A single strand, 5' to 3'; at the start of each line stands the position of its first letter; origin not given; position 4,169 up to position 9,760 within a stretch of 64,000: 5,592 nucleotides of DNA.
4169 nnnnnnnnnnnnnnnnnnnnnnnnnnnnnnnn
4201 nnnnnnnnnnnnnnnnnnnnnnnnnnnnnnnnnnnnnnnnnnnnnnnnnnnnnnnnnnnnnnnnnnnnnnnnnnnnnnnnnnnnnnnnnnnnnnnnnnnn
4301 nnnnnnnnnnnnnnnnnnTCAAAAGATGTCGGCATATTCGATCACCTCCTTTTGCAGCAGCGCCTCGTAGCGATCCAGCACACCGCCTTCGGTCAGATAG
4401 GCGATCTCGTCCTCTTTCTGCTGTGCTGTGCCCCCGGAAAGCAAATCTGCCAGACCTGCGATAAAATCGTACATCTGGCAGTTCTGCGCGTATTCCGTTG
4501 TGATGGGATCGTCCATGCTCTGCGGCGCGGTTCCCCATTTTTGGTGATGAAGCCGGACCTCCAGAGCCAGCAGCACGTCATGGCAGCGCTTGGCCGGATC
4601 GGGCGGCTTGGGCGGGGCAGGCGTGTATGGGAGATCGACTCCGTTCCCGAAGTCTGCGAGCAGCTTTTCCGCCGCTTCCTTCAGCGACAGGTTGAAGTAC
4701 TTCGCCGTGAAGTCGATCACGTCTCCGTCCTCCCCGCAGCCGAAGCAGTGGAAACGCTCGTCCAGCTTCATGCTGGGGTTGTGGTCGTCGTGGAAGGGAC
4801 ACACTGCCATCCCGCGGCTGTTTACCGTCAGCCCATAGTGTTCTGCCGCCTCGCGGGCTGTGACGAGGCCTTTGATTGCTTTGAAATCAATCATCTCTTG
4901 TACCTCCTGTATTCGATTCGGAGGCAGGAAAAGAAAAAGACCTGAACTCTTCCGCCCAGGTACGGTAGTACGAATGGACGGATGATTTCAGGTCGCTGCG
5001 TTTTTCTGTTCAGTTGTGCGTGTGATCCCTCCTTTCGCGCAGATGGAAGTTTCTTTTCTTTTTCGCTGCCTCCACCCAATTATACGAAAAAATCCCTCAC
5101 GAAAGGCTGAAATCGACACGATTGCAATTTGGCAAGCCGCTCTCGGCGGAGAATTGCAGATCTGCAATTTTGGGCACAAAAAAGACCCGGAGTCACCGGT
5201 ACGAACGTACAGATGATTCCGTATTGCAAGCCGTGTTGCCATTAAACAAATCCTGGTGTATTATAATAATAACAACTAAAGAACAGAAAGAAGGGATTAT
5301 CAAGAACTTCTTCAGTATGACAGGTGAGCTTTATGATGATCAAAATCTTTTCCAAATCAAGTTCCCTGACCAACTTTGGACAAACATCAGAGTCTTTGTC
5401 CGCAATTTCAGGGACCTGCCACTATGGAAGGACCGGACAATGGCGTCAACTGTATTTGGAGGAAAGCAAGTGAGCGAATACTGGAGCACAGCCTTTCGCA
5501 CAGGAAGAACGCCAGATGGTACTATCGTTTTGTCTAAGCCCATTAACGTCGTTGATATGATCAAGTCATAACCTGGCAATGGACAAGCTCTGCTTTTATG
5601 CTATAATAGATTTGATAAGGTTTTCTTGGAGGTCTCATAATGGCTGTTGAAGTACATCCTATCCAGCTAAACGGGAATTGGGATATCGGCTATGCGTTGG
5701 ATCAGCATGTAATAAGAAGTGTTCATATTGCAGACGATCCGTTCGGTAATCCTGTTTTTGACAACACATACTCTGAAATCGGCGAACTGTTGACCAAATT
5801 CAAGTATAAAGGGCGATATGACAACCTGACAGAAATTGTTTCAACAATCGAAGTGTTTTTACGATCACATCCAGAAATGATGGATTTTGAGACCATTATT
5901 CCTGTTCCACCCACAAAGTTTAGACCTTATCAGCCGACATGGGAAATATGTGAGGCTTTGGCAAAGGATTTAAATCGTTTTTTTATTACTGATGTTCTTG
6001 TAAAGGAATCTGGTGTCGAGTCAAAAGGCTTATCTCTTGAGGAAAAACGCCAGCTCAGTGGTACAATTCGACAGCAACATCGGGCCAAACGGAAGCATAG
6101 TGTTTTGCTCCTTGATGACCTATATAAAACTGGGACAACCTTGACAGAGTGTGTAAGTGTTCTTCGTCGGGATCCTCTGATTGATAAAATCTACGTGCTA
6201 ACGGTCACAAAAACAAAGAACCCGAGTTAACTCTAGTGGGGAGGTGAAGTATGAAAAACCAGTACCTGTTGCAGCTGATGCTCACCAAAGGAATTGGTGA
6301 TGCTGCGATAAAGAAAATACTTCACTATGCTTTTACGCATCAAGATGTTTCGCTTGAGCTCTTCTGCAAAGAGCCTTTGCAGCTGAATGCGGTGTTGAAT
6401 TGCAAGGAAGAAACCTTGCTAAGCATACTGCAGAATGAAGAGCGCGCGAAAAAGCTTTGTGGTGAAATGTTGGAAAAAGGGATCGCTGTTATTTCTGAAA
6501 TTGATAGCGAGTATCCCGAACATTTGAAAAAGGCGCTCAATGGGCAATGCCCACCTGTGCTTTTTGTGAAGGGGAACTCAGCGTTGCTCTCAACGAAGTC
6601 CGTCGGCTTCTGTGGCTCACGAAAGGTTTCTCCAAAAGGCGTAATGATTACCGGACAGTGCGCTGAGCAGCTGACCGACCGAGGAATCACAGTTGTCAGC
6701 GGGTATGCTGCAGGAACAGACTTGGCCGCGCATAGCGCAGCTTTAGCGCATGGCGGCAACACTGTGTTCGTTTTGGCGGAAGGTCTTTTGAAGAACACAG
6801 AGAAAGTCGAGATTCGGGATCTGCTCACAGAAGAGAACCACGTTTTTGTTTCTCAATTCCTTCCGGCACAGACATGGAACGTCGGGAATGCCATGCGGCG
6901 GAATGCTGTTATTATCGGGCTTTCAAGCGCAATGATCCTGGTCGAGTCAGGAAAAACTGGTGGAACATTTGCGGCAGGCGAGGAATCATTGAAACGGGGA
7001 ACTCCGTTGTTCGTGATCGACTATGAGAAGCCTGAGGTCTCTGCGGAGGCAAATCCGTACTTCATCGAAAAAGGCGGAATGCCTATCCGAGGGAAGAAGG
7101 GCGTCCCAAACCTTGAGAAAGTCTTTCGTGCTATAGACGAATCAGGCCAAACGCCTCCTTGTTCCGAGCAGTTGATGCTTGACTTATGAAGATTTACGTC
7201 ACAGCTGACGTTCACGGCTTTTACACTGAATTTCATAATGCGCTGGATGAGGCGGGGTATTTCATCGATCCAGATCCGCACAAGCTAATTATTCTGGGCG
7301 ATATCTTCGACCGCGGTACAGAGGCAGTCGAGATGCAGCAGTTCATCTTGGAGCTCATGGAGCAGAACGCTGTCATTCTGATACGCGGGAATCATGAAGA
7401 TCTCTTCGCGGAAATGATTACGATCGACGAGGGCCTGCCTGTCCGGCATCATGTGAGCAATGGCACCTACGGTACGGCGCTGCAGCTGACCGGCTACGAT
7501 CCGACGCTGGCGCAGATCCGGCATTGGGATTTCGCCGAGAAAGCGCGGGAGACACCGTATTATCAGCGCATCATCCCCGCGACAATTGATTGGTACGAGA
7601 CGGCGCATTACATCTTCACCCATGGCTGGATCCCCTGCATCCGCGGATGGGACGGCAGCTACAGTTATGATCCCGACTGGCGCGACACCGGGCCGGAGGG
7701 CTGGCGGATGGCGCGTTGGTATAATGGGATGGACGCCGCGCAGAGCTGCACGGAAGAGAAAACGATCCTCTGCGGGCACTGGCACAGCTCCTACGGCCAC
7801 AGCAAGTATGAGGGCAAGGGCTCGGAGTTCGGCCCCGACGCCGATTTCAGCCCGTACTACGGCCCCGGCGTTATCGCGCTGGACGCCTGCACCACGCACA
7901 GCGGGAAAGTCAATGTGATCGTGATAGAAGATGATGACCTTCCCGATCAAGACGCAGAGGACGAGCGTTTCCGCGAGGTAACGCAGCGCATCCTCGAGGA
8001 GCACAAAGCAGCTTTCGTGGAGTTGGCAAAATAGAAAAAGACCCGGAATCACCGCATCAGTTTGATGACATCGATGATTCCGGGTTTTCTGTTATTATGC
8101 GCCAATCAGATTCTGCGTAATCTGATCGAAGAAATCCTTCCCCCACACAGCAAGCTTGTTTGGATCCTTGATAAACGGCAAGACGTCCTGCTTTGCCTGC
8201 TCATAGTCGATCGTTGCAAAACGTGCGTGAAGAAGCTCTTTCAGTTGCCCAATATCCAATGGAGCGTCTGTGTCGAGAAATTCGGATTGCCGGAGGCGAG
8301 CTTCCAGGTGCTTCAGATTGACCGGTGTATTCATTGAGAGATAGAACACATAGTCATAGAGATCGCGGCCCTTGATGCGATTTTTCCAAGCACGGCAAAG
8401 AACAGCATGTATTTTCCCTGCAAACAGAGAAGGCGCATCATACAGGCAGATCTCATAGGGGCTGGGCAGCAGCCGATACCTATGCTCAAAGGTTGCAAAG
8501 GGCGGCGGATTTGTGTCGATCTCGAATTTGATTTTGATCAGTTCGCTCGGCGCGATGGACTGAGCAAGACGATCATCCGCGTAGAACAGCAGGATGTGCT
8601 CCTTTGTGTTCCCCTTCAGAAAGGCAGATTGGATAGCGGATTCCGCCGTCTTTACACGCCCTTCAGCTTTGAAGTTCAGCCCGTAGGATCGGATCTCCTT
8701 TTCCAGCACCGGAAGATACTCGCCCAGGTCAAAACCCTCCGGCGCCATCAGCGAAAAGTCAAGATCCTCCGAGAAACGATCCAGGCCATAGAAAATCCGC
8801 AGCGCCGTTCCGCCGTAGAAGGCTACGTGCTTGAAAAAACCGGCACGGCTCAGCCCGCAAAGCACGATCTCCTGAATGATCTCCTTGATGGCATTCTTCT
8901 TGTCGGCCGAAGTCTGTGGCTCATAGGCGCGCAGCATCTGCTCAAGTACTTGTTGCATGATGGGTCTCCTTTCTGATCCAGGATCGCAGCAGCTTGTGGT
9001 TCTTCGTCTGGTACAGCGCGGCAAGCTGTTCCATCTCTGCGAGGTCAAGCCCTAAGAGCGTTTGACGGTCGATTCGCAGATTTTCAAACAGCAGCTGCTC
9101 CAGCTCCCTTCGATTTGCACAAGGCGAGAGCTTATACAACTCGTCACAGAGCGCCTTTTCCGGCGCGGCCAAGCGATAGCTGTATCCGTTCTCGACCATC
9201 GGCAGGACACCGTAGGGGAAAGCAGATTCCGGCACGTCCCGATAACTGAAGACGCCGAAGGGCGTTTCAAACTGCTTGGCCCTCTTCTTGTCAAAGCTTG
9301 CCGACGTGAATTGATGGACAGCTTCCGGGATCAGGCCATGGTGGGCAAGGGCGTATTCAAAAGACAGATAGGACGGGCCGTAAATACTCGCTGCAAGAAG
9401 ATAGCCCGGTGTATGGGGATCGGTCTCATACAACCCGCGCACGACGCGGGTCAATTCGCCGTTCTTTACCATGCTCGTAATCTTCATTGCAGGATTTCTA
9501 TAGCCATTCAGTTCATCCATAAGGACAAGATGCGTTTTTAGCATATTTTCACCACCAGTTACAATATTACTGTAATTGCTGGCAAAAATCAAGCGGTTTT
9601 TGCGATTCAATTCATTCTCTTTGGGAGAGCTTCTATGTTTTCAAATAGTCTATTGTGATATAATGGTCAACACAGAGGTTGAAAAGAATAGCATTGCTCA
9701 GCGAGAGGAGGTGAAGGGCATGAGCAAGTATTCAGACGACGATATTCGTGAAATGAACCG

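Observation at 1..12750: Serine-recombinase mobilizable element splits a forespore sigma factor gene (sigG-like)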

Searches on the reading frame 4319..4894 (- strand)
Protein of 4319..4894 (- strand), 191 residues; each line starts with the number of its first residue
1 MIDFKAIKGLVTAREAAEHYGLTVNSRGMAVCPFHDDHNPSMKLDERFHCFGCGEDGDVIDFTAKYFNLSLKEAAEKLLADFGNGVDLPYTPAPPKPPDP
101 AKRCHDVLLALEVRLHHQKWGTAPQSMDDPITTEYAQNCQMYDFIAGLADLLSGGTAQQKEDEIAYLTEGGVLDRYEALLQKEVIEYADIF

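Call 7: search_protein_families(library=ncbifam, proteins=[window:4319-4894:-], max_evalue=0.001)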
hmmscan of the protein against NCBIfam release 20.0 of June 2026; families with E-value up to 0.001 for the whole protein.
window:4319-4894:- (191 aa): 1 family
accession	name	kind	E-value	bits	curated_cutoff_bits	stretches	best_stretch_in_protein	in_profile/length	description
TIGR01391.1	dnaG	equivalog_domain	2.7e-16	59.5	283.6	1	29-90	34-96/414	DNA primase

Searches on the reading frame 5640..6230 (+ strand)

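Call 8: search_protein_families(library=pfam, proteins=[window:5640-6230:+], max_evalue=0.001)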
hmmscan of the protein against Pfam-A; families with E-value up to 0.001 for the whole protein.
window:5640-6230:+ (196 aa): 0 families

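Call 59: search_protein_families(library=padloc, proteins=[window:5640-6230:+], max_evalue=0.001)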
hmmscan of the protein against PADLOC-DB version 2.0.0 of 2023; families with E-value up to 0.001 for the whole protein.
window:5640-6230:+ (196 aa): 2 families
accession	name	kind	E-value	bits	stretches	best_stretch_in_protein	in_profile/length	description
PDLC03928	PsyrT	-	1.8e-09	34.5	1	44-193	537-685/689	-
PDLC03962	ShosT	-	6.3e-06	24.2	1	67-195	84-214/237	-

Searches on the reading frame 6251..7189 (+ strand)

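Call 8: search_protein_families(library=pfam, proteins=[window:6251-7189:+], max_evalue=0.001)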
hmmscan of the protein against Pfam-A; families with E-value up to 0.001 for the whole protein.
window:6251-7189:+ (312 aa): 1 family
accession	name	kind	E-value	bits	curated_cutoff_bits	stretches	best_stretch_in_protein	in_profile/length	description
PF02481.21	DNA_processg_A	-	8.4e-42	143.2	29.6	1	75-275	4-206/212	DNA recombination-mediator protein A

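Call 59: search_protein_families(library=padloc, proteins=[window:6251-7189:+], max_evalue=0.001)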
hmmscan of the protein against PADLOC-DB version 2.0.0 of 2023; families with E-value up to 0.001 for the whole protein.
window:6251-7189:+ (312 aa): 3 families
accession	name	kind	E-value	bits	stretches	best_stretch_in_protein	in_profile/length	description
PDLC03927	PsyrA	-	1.9e-63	213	1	50-292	66-306/398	-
PDLC03961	ShosA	-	2.3e-43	146.6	1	5-276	14-279/303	-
PDLC02997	ShosA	-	6.1e-20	69.7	1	65-240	82-257/327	-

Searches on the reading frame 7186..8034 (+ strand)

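Call 8: search_protein_families(library=pfam, proteins=[window:7186-8034:+], max_evalue=0.001)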
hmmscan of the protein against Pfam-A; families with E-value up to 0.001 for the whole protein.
window:7186-8034:+ (282 aa): 2 families
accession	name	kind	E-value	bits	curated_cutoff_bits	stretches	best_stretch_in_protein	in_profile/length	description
PF00149.33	Metallophos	-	1.8e-15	58.3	21.5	1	1-217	1-168/191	Calcineurin-like phosphoesterase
PF12850.12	Metallophos_2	-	0.00035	21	27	0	1-202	1-119/154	Calcineurin-like phosphoesterase superfamily domain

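Call 59: search_protein_families(library=padloc, proteins=[window:7186-8034:+], max_evalue=0.001)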
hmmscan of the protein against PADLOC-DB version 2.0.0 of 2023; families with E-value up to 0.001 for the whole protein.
window:7186-8034:+ (282 aa): 1 family
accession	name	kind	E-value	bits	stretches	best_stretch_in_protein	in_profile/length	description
PDLC04908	PDC-S10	-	9.5e-07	26.3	1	1-135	10-138/223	-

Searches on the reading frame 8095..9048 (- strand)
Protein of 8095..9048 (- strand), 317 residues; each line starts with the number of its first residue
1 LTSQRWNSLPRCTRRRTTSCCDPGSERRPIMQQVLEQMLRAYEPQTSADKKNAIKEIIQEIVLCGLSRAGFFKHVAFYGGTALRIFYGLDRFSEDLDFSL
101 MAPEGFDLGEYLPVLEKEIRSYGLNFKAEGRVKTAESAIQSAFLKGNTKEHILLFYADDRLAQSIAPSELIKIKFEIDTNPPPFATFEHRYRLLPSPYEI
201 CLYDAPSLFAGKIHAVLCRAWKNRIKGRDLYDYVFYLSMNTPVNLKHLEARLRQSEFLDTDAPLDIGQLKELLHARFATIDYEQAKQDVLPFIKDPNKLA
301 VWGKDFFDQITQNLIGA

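Call 8: search_protein_families(library=pfam, proteins=[window:8095-9048:-], max_evalue=0.001)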
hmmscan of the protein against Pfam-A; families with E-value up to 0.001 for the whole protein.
window:8095-9048:- (317 aa): 1 family
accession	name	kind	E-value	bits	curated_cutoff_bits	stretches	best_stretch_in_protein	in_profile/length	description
PF08843.17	AbiEii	-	4.4e-34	118.9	22.5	1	62-296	2-230/238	Nucleotidyl transferase AbiEii toxin, Type IV TA system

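Call 59: search_protein_families(library=padloc, proteins=[window:8095-9048:-], max_evalue=0.001)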
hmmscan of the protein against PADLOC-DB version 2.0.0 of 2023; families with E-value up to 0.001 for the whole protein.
window:8095-9048:- (317 aa): 22 families
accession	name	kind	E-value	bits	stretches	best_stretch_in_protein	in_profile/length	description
PDLC02293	AbiEii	-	1.3e-105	350.8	1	35-314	2-267/270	AbiEii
PDLC02313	AbiEii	-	1e-23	82.1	1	35-297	4-239/254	AbiEii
PDLC02296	AbiEii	-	1.4e-17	61.8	1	32-256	5-217/282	AbiEii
PDLC02323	AbiEii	-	5.3e-16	57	1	47-253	13-200/248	AbiEii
PDLC02304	AbiEii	-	2.9e-13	48.4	1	44-254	12-204/260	AbiEii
PDLC02307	AbiEii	-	6.6e-13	46.9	1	69-98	22-46/219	AbiEii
PDLC02318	AbiEii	-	2.7e-11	41.4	1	42-241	10-188/280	AbiEii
PDLC02324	AbiEii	-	4.5e-11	41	1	73-102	25-54/231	AbiEii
PDLC02328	AbiEii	-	2.4e-09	35.4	1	77-238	17-143/203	AbiEii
PDLC02330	AbiEii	-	9.3e-09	33.3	1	56-103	8-55/219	AbiEii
PDLC02306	AbiEii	-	1.7e-07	29.1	0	53-102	18-68/280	AbiEii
PDLC02305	AbiEii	-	5.4e-07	27.1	0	197-295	156-239/306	AbiEii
PDLC02294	AbiEii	-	5.6e-07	27.7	1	72-248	42-196/260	AbiEii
PDLC02317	AbiEii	-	7.6e-07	26.4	1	71-108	40-78/396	AbiEii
PDLC02291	AbiEii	-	1.3e-06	26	1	31-254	15-216/310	AbiEii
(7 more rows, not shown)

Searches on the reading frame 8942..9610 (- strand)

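Call 8: search_protein_families(library=pfam, proteins=[window:8942-9610:-], max_evalue=0.001)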
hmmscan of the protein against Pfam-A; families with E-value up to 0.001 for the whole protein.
window:8942-9610:- (222 aa): 0 families

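Call 59: search_protein_families(library=padloc, proteins=[window:8942-9610:-], max_evalue=0.001)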
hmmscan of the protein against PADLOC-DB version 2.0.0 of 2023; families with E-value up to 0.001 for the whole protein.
window:8942-9610:- (222 aa): 13 families
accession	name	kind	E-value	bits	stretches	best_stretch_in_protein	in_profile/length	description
PDLC02230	AbiEi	-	4.8e-66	220.1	1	25-214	4-191/192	AbiEi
PDLC02241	AbiEi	-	1.4e-31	107.8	1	25-206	16-188/199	AbiEi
PDLC02272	AbiEi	-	2.1e-30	104.1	1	41-204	30-186/200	AbiEi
PDLC02240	AbiEi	-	5.2e-22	76.4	1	47-207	41-205/216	AbiEi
PDLC02274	AbiEi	-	8.8e-18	62.8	1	47-206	41-204/217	AbiEi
PDLC02255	AbiEi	-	3.9e-12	44.1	1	42-160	35-147/186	AbiEi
PDLC02225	AbiEi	-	5.7e-12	43.8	1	27-156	18-143/198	AbiEi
PDLC02267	AbiEi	-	5.7e-10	37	1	44-186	41-179/252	AbiEi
PDLC02232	AbiEi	-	2.1e-06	25.7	1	41-155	38-157/177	AbiEi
PDLC02265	AbiEi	-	3.2e-05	21.8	1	27-156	15-146/198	AbiEi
PDLC02238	AbiEi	-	0.00019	19.3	1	41-155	15-125/180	AbiEi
PDLC02269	AbiEi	-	0.00034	18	1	39-201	27-185/251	AbiEi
PDLC02275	AbiEi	-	0.00054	18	1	33-163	17-144/184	AbiEi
